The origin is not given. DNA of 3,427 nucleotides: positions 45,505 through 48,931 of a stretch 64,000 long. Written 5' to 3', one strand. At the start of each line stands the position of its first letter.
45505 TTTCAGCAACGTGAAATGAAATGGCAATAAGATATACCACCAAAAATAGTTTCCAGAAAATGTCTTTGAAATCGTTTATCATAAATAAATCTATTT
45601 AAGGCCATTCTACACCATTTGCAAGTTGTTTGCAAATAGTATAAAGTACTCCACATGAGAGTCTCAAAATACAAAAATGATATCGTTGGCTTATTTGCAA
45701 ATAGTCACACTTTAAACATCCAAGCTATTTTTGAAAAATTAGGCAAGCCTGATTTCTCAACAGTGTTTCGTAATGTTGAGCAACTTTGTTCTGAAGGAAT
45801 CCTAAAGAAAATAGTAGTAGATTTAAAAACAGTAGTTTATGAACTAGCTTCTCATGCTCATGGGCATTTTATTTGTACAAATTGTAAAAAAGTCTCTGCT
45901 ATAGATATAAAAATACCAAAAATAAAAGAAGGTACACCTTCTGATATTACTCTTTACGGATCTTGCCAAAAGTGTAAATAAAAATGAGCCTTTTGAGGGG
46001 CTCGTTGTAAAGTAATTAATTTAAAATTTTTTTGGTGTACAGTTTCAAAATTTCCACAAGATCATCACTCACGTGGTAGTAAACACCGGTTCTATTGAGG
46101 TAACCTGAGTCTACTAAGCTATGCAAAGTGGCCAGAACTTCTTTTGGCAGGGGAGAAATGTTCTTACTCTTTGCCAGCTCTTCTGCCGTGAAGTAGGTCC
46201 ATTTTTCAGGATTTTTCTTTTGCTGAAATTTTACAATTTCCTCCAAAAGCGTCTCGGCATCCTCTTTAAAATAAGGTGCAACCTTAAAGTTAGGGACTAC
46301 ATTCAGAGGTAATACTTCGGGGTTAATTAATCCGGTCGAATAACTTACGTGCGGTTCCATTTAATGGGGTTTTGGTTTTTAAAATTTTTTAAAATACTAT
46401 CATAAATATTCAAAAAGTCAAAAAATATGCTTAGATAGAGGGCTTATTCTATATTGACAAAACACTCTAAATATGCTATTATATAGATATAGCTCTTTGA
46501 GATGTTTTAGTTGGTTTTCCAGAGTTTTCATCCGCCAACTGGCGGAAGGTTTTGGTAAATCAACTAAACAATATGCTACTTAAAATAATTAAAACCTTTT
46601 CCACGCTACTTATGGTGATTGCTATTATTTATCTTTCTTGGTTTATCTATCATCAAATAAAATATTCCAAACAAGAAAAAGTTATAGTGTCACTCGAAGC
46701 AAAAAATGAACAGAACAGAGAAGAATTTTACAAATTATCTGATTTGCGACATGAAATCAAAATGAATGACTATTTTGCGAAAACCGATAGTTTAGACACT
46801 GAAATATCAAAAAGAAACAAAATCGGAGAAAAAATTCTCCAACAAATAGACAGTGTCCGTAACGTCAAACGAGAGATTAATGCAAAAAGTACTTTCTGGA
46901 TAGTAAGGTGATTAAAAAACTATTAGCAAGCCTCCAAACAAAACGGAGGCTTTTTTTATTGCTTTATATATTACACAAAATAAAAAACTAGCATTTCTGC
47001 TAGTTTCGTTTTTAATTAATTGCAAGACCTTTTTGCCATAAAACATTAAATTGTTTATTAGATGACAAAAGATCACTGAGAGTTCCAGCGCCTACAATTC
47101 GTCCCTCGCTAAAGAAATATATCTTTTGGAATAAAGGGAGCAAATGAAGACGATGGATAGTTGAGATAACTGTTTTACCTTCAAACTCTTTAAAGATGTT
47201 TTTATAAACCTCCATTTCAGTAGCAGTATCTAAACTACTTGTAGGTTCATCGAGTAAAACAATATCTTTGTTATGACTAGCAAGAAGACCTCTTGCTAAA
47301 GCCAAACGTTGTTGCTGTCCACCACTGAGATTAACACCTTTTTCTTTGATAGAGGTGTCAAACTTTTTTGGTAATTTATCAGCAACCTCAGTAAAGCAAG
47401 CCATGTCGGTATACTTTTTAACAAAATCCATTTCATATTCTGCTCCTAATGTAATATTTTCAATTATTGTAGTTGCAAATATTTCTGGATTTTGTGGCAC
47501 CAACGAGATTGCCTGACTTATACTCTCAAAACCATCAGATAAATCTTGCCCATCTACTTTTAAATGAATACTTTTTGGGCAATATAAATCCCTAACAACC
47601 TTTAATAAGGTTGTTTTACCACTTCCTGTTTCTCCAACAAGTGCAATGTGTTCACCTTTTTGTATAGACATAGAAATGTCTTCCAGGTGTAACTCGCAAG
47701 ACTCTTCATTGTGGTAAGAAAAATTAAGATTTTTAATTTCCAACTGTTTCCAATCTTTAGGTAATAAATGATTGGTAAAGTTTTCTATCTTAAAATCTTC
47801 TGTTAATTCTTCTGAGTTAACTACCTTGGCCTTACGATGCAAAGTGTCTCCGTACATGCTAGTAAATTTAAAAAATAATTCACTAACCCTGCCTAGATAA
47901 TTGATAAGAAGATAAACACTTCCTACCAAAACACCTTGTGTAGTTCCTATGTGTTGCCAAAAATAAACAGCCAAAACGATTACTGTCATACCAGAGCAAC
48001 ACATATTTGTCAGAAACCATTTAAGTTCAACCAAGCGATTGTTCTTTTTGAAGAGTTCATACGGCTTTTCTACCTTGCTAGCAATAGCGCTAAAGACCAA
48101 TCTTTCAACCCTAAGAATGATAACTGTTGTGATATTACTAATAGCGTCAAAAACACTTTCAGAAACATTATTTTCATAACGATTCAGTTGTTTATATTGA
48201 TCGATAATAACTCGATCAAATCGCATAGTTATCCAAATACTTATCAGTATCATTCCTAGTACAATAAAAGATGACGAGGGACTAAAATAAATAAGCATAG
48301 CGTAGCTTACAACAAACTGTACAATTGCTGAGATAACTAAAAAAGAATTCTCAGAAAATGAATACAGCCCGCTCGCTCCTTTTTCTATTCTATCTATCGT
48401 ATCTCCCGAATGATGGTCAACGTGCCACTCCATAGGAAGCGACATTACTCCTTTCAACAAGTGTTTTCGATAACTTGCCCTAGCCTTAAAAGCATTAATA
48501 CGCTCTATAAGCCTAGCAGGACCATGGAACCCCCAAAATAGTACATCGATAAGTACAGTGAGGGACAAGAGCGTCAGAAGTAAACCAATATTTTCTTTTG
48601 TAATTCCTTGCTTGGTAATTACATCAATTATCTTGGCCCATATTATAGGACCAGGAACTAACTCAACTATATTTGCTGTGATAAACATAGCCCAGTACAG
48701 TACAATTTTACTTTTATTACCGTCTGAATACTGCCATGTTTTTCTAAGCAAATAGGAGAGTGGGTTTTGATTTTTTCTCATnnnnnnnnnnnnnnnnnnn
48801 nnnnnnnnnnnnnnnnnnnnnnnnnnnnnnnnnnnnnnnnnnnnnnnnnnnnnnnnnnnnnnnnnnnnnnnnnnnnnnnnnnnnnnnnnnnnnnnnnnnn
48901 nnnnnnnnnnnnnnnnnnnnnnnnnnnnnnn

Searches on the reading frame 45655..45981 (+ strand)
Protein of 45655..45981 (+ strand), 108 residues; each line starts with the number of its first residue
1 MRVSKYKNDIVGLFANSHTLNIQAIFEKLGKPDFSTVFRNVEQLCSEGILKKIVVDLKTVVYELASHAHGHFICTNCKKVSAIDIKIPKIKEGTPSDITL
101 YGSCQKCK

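Call 11: search_protein_families(library=pfam, proteins=[window:45655-45981:+], max_evalue=0.01)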
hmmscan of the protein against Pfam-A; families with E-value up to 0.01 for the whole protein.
window:45655-45981:+ (108 aa): 1 family
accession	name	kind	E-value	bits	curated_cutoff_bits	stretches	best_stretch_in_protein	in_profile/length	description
PF01475.25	FUR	-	5.7e-13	49.5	23.1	1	1-89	4-100/121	Ferric uptake regulator family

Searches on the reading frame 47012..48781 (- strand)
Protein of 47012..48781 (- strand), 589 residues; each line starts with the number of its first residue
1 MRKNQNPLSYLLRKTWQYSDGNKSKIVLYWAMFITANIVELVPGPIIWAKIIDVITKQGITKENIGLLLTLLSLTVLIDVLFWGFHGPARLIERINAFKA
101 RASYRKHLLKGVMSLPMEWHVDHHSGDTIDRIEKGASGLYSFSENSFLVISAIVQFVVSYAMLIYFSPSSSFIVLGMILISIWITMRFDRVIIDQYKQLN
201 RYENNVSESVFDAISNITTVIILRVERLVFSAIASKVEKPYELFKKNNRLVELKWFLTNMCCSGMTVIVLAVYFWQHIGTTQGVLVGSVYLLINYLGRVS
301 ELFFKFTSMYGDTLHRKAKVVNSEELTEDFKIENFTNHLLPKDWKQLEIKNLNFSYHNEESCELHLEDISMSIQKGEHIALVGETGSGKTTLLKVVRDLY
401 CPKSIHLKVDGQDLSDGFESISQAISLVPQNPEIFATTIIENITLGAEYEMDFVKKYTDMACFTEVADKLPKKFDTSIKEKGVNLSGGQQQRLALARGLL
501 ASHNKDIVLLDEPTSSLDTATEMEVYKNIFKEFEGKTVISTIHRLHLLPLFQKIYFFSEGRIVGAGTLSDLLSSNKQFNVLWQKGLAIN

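Call 11: search_protein_families(library=pfam, proteins=[window:47012-48781:-], max_evalue=0.01)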
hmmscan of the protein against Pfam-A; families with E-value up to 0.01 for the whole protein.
window:47012-48781:- (589 aa): 6 families
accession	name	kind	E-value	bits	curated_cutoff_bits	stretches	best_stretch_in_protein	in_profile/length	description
PF00005.33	ABC_tran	-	7.8e-28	98.2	25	1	366-515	1-137/137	ABC transporter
PF00664.28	ABC_membrane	-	3.6e-18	66.7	28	1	42-275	16-248/274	ABC transporter transmembrane region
PF13304.12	AAA_21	-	3.4e-06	27.8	27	0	484-536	237-292/304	AAA domain, putative AbiEii toxin, Type IV TA system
PF13401.12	AAA_22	-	0.00029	21.6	27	1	377-413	6-45/130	AAA domain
PF02463.25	SMC_N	-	0.0029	17.5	40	0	433-544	135-198/220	RecF/RecN/SMC N terminal domain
PF13555.12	AAA_29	-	0.0032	17.6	27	1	371-404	17-50/61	P-loop containing region of AAA domain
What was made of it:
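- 47012..48781 (-): Regulated gene: a 589-aa half-size ABC exporter (transmembrane domain plus nucleotide-binding domain). Pfam ABC_membrane and ABC_tran (call 11).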

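Call 12: find_related_loci(query=window:47012-48781:-, collection=genome_contigs, flank=3000)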
Query window:47012-48781:- (589 aa) in genome_contigs; peptide patterns used: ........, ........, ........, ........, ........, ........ (x = any residue, [..] = any of these).
68 stretches matched a pattern; 32 encode a relative of the query (tblastn E <= 1e-3); 32 distinct loci.
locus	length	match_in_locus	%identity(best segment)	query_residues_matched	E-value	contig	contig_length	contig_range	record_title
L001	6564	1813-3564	69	1-584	0e+0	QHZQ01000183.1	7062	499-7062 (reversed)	MAG: Acidobacteria bacterium isolate gp11 AA57 14_1009_16_40cm_scaffold_36883_curated, whole genome shotgun sequence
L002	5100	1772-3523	69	1-584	0e+0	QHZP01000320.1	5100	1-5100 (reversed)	MAG: Acidobacteria bacterium isolate gp11 AA58 14_1009_16_40cm_scaffold_71175_curated, whole genome shotgun sequence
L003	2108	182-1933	66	1-584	0e+0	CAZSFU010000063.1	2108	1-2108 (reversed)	MAG TPA_asm: uncultured Candidatus Saccharibacteria bacterium isolate SRP170004_co1_24 genome assembly, contig: NODE_960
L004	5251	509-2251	65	3-583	0e+0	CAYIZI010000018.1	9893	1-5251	MAG TPA_asm: uncultured Candidatus Saccharibacteria bacterium isolate ERP119705_co9_390 genome assembly, contig: NODE_94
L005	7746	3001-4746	66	3-584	0e+0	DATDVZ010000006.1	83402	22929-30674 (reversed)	MAG TPA_asm: Candidatus Paceibacterota bacterium isolate SMAG_U8097 k141_687460, whole genome shotgun sequence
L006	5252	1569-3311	64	3-584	0e+0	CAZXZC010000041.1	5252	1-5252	MAG TPA_asm: uncultured Candidatus Saccharibacteria bacterium isolate SRP189682_co2_51 genome assembly, contig: NODE_364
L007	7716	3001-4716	64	13-584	0e+0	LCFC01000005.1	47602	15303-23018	MAG: Parcubacteria group bacterium GW2011_GWA2_43_11 UV60_C0005, whole genome shotgun sequence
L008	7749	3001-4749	62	3-584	0e+0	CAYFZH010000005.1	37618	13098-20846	MAG TPA_asm: uncultured Candidatus Saccharibacteria bacterium isolate ERP113451_co1_12 genome assembly, contig: NODE_118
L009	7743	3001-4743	64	3-584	0e+0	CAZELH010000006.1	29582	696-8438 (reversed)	MAG TPA_asm: uncultured Candidatus Saccharibacteria bacterium isolate SRP189682_co2_92 genome assembly, contig: NODE_198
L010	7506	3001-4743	63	3-583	0e+0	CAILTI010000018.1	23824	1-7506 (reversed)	uncultured bacterium isolate MJ-time_bin-2460 genome assembly, contig: bin-2460:18/60, whole genome shotgun sequence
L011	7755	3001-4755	59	1-584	0e+0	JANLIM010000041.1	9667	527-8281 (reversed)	MAG: Candidatus Zambryskiibacteriota bacterium isolate S40-15 k99_336770, whole genome shotgun sequence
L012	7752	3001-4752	59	3-584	0e+0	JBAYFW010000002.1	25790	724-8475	MAG: Candidatus Paceibacterota bacterium isolate SO_2016_GW1_110 scaffold03342_OW334_2016, whole genome shotgun sequence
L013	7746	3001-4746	63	3-584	0e+0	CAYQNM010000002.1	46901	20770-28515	MAG TPA_asm: uncultured Candidatus Saccharibacteria bacterium isolate SRP193066_co2_106 genome assembly, contig: NODE_29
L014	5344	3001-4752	58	1-587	0e+0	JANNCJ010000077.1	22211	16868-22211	MAG: bacterium isolate OTE_78_metabat_195 OTE_78_k141_4289010, whole genome shotgun sequence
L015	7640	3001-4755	57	3-587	0e+0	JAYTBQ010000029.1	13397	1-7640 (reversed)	MAG: Candidatus Paceibacterota bacterium isolate GFS_14379 GFS_14379_28, whole genome shotgun sequence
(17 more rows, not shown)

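Call 16: find_related_loci(query=window:47012-48781:-, collection=metagenome_contigs, flank=2500)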
Query window:47012-48781:- (589 aa) in metagenome_contigs; peptide patterns used: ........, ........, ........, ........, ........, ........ (x = any residue, [..] = any of these).
140 stretches matched a pattern; 35 encode a relative of the query (tblastn E <= 1e-3); 35 distinct loci.
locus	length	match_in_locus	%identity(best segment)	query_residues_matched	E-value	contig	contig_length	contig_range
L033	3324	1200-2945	69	3-584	0e+0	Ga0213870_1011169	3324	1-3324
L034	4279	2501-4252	68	1-584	0e+0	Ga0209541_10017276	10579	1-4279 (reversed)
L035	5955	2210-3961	70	1-584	0e+0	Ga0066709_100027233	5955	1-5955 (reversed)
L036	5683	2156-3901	67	3-584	0e+0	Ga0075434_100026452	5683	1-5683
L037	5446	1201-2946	67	3-584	0e+0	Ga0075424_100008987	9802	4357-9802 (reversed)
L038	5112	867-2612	67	3-584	0e+0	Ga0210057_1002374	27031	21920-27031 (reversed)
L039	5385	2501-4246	66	3-584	0e+0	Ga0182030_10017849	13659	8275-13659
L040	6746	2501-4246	66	3-584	0e+0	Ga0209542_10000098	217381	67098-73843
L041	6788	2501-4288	67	1-586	0e+0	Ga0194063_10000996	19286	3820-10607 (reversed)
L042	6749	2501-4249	64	3-584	0e+0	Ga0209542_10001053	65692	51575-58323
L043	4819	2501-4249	63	2-584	0e+0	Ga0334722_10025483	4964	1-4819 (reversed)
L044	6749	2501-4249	61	2-584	0e+0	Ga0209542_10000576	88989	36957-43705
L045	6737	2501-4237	62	6-583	0e+0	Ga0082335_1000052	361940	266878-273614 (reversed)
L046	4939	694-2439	56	3-583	0e+0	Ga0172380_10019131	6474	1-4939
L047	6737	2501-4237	56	6-584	0e+0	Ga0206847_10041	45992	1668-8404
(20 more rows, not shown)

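Call 25: search_protein_families(library=ncbifam, proteins=[window:47012-48781:-], max_evalue=1e-10)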
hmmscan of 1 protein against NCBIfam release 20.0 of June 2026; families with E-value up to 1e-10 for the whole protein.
window:47012-48781:- (589 aa): 159 families (the best 25 are shown)
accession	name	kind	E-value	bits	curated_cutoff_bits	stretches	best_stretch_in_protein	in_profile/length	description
NF010178.0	PRK13657.1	equivalog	4.2e-60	203.8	733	1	30-583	26-568/588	glucan ABC transporter ATP-binding protein/ permease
TIGR03375.1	type_I_sec_LssB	subfamily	1.4e-58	198.8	693.1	1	147-577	274-694/696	type I secretion system permease/ATPase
TIGR03796.1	NHLM_micro_ABC1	equivalog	3e-58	197.6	853.3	1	36-580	166-707/710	NHLP family bacteriocin export ABC transporter peptidase/permease/ATPase subunit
TIGR02204.1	MsbA_rel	hypoth_equivalog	5.9e-57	193.6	780.4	1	12-579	6-569/576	ABC transporter, permease/ATP-binding protein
TIGR00958.1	3a01208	subfamily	9.4e-57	192.7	874.6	1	12-578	149-707/711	antigen peptide transporter 2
TIGR01846.1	type_I_sec_HlyB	subfamily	1.1e-56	192.5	725.55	1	35-584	150-691/694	type I secretion system permease/ATPase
NF045513.1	HepA_fam_ABC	equivalog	7.3e-56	189.8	725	1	67-577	96-601/610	heterocyst formation ABC transporter subunit HepA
TIGR02857.1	CydD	equivalog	8.6e-56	190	435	1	332-554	307-526/529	thiol reductant ABC exporter subunit CydD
TIGR02203.1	MsbA_lipidA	equivalog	2.8e-55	187.9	602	1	29-582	12-566/572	lipid A export permease/ATP-binding protein MsbA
TIGR03797.1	NHLM_micro_ABC2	equivalog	3.7e-54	184.4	709.4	1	24-583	136-683/686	NHLP bacteriocin export ABC transporter permease/ATPase subunit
NF008364.0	PRK11160.1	equivalog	7.9e-53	179.9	630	1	149-584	141-574/575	heme ABC transporter ATP-binding protein/permease CydC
TIGR01193.1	bacteriocin_ABC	subfamily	3.4e-49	168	523.85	1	44-582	175-706/708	peptide cleavage/export ABC transporter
NF008056.1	PRK10790.1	equivalog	2.5e-48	165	746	1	11-583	10-573/584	SmdB family multidrug efflux ABC transporter permease/ATP-binding protein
TIGR02868.1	CydC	equivalog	5.3e-47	160.6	329.05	1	149-545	134-530/530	thiol reductant ABC exporter subunit CydC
TIGR01192.1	chvA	subfamily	6.8e-46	157.1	585.4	1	17-586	12-572/585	glucan export ABC transporter ATP-binding protein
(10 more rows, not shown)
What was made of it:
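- NCBIfam's partial hits include bacteriocin and type I secretion exporters (call 25).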

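Call 26: search_solved_structures(query=window:47012-48781:-, max_evalue=1e-20)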
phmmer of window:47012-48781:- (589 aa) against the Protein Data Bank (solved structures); distinct sequences matched with E-value up to 1e-20: 262 (the best 60 are shown).
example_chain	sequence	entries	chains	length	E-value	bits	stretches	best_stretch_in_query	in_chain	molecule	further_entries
7niu_A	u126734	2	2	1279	2.2e-74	254.2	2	329-574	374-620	Isoform 2 of Phosphatidylcholine translocator ABCB4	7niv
7zk4_A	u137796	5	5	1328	1.3e-73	251.7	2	342-573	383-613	ATP-dependent translocase ABCB1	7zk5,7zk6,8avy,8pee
6s7p_A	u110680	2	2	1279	1.5e-73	251.5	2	329-574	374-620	Phosphatidylcholine translocator ABCB4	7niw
7zka_A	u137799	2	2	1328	2.1e-73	251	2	338-573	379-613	ATP-dependent translocase ABCB1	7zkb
7zk8_A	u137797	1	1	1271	3.3e-73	250.3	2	338-573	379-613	ATP-dependent translocase ABCB1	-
7zk9_A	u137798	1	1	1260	4.9e-73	249.8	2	338-573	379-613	ATP-dependent translocase ABCB1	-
6ujr_A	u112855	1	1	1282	8.5e-73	249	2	338-573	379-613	ATP-dependent translocase ABCB1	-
6ujw_A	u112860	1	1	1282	9.5e-73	248.8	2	338-573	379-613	ATP-dependent translocase ABCB1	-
6ujt_A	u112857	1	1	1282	1e-72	248.7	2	338-573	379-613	ATP-dependent translocase ABCB1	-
4m1m_A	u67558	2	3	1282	1.1e-72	248.6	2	338-573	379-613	Multidrug resistance protein 1A | ATP-dependent translocase ABCB1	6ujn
4lsg_A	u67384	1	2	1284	1.1e-72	248.6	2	338-573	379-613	Multidrug resistance protein 1A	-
3g5u_A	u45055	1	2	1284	1.1e-72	248.6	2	338-573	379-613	Multidrug resistance protein 1a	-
6ujp_A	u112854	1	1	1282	1.3e-72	248.4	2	338-573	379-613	ATP-dependent translocase ABCB1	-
6ujs_A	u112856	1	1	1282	1.5e-72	248.2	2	338-573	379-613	ATP-dependent translocase ABCB1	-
6q81_A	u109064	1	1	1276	1.5e-72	248.1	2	338-573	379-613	P-glycoprotein (ABCB1)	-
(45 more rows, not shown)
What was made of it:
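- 47012..48781 (-): The best solved-structure matches by sequence are ABCB1/ABCB4 (call 26).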

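Call 32: find_homologous_proteins(query=window:47012-48781:-, max_evalue=1e-100)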
Query window:47012-48781:- (589 aa): 2385 proteins with E <= 1e-100 among 8000 candidates; the best 120 are listed.
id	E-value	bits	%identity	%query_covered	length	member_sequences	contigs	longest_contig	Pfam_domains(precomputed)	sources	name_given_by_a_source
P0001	0.0e+0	1318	100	100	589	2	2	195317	PF00005.34,PF13304.13,PF00664.29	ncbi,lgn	-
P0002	0.0e+0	1106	81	100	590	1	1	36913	PF00005.34,PF13304.13,PF00664.29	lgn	-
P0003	0.0e+0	1060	77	100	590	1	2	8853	PF00005.34,PF13304.13,PF00664.29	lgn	-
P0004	6.3e-287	971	71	99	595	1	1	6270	PF00005.34,PF00664.29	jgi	jgi:ATP-binding cassette subfamily B protein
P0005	2.3e-283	959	71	98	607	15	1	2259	PF00005.34,PF13304.13,PF00664.29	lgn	-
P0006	2.2e-282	956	71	99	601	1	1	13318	PF00005.34,PF13304.13,PF00664.29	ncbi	-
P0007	1.1e-281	954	70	99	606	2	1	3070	PF00005.34,PF13304.13,PF00664.29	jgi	jgi:ABC-type multidrug transport system fused ATPase/permease subunit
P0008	1.5e-278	943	69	99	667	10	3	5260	PF00005.34,PF13304.13,PF00664.29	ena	-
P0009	1.8e-278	943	69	99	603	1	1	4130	PF00005.34,PF13304.13,PF00664.29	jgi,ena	-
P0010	2.9e-277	939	68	99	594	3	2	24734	PF00005.34,PF13304.13,PF00664.29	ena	-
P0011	6.3e-275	931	69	99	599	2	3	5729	PF00005.34,PF13304.13,PF00664.29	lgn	-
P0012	2.4e-273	926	69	99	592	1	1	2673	PF00005.34,PF13304.13,PF00664.29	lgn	-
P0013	6.8e-272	921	68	100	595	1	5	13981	PF00005.34,PF00664.29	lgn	-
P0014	2.9e-271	919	67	99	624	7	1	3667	PF00005.34,PF13304.13,PF00664.29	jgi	jgi:ATP-binding cassette, subfamily B, bacterial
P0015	4.6e-271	918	68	99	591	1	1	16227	PF00005.34,PF00664.29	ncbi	-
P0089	2.5e-252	857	96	69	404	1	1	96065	PF00005.34,PF13304.13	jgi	jgi:ATP-binding cassette subfamily B protein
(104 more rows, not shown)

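Call 33: find_encoding_contigs(protein=P0002, flank=1500, max_places=2)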
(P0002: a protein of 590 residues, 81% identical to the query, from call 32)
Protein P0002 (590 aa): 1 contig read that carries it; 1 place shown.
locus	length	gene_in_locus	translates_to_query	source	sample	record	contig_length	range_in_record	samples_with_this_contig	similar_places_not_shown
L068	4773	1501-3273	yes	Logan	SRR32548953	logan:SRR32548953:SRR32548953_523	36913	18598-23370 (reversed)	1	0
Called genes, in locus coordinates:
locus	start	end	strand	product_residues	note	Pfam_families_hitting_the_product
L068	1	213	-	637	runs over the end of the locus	PF01336:tRNA_anti-codon, PF00152:tRNA-synt_2, PF09391:DUF2000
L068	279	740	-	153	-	-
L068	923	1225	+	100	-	-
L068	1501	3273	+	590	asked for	PF00664:ABC_membrane, PF00005:ABC_tran, PF13304:AAA_21 (faint)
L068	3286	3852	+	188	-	PF13302:Acetyltransf_3, PF13420:Acetyltransf_4, PF00583:Acetyltransf_1 (weak)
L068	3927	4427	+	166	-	-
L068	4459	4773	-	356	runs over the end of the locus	PF00226:DnaJ, PF01556:DnaJ_C, PF00684:DnaJ_CXXCXGXG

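Call 34: find_encoding_contigs(protein=P0003, flank=1500, max_places=2)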
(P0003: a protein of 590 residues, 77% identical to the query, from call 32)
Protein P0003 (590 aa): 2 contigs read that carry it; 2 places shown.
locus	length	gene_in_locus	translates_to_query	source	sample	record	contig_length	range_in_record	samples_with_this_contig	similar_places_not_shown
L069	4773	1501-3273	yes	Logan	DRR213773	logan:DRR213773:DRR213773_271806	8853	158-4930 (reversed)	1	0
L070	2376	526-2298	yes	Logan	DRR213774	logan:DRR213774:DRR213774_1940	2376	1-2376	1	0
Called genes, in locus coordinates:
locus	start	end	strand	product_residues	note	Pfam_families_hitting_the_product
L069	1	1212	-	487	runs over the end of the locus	PF01336:tRNA_anti-codon, PF00152:tRNA-synt_2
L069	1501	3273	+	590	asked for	PF00664:ABC_membrane, PF00005:ABC_tran, PF13304:AAA_21 (faint)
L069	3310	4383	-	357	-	PF00226:DnaJ, PF01556:DnaJ_C, PF00684:DnaJ_CXXCXGXG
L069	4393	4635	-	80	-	PF07927:HicA_toxin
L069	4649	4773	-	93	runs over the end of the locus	?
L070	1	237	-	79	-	?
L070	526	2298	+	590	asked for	PF00664:ABC_membrane, PF00005:ABC_tran, PF13304:AAA_21 (faint)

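Call 35: find_encoding_contigs(protein=P0089, flank=2500, max_places=2)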
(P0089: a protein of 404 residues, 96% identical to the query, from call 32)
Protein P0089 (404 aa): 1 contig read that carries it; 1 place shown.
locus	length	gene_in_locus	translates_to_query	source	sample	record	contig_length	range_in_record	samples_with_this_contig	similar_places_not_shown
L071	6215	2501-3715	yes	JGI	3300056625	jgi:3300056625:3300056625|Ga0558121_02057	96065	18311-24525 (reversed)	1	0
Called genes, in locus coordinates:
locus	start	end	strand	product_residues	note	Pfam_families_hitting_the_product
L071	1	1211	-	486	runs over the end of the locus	PF01336:tRNA_anti-codon, PF00152:tRNA-synt_2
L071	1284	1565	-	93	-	-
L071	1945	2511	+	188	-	PF00664:ABC_membrane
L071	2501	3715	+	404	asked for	PF13304:AAA_21 (faint), PF00005:ABC_tran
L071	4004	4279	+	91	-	-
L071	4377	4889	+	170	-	-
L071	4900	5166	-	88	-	-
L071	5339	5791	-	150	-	PF01575:MaoC_dehydratas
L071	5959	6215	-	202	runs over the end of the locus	PF00684:DnaJ_CXXCXGXG, PF15777:Anti-TRAP (faint), PF01556:DnaJ_C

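Call 37: find_encoding_contigs(protein=P0004, flank=1200, max_places=1)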
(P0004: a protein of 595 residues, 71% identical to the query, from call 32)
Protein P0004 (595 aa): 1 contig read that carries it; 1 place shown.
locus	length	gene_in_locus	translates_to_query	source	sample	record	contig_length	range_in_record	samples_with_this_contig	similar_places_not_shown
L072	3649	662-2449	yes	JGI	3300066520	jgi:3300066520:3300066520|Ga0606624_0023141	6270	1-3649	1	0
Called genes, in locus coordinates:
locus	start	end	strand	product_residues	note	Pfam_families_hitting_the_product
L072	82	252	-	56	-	-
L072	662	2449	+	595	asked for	PF00664:ABC_membrane, PF00005:ABC_tran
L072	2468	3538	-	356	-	PF00226:DnaJ, PF01556:DnaJ_C, PF00684:DnaJ_CXXCXGXG, PF20833:RNase_E_G_Thio (faint)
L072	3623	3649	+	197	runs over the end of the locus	PF06560:GPI, PF07883:Cupin_2 (faint)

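Call 38: find_encoding_contigs(protein=P0006, flank=1200, max_places=1)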
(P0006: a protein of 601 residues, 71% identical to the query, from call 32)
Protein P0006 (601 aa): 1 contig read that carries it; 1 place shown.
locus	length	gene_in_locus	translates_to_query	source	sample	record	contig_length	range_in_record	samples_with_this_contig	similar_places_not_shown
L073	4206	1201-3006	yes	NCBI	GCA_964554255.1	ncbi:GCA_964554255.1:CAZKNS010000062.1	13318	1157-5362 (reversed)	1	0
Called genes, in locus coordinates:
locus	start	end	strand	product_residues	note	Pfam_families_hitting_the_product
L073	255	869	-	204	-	PF00702:Hydrolase, PF13419:HAD_2, PF13242:Hydrolase_like (weak)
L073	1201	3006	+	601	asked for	PF00664:ABC_membrane, PF00005:ABC_tran, PF13304:AAA_21 (faint)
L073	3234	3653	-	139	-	-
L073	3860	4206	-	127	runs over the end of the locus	-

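Call 39: find_encoding_contigs(protein=P0010, flank=1200, max_places=1)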
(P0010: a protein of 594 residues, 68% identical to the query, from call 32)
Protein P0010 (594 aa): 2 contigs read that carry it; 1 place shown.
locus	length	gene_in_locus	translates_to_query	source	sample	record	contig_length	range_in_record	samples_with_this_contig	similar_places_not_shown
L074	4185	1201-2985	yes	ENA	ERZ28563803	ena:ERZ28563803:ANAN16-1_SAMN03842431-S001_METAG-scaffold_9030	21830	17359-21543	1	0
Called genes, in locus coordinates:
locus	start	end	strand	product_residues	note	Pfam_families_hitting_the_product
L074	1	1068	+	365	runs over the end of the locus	PF10555:MraY_sig1 (faint), PF00953:Glycos_transf_4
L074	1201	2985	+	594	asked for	PF00664:ABC_membrane, PF00005:ABC_tran, PF13304:AAA_21 (faint)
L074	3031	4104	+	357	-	PF01098:FTSW_RODA_SPOVE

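Call 40: find_encoding_contigs(protein=P0013, flank=1200, max_places=1)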
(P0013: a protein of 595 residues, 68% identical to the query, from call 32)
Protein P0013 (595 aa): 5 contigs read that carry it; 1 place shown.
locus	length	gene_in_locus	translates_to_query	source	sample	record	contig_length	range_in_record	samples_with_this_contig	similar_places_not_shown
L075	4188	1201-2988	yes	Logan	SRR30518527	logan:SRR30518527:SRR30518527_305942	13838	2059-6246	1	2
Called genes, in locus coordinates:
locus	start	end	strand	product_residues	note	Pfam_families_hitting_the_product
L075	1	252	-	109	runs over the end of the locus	-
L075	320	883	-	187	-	PF01545:Cation_efflux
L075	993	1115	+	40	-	-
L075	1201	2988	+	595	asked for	PF00664:ABC_membrane, PF00005:ABC_tran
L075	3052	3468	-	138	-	PF01451:LMWPc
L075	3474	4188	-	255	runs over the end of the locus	-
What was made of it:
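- A gene caller annotated the equivalent ORF in L075 (call 40).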
